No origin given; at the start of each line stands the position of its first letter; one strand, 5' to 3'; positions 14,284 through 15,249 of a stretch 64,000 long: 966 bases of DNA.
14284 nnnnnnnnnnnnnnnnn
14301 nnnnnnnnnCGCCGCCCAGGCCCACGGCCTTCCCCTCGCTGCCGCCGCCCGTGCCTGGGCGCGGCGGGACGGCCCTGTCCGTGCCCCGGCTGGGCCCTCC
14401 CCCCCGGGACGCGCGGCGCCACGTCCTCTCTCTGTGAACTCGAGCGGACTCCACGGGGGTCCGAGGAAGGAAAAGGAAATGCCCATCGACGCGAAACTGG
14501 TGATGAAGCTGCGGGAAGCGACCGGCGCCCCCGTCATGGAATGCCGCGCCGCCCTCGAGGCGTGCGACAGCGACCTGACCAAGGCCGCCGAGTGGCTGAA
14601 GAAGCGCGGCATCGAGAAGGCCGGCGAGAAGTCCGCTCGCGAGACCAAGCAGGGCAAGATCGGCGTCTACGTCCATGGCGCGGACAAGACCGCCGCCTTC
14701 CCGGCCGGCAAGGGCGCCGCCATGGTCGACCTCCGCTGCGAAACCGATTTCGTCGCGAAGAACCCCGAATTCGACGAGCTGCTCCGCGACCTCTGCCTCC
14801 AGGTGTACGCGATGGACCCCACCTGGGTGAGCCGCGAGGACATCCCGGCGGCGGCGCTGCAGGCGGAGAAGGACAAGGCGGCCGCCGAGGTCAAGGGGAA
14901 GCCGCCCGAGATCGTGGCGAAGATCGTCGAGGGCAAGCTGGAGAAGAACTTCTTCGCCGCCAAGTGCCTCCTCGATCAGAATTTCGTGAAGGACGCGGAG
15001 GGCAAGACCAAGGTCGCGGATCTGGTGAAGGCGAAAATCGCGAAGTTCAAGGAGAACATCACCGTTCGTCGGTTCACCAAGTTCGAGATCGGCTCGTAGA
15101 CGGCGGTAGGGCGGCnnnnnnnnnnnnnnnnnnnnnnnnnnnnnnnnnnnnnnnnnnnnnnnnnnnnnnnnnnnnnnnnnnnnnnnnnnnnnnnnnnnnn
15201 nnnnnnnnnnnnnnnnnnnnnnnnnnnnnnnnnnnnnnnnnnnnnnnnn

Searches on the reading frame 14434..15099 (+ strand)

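Call 29: search_protein_families(library=pfam, proteins=[window:14434-15099:+], max_evalue=0.00001)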
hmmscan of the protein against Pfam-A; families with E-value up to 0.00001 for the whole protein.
window:14434-15099:+ (221 aa): 2 families
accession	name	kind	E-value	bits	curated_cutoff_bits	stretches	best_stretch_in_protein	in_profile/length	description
PF00889.24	EF_TS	-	2.1e-28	99.7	27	1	115-220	105-203/204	Elongation factor TS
PF25025.1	EF-Ts_N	-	8.1e-08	32.6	33.2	1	20-58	14-53/60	Elongation factor Ts, mitochondrial, N-terminal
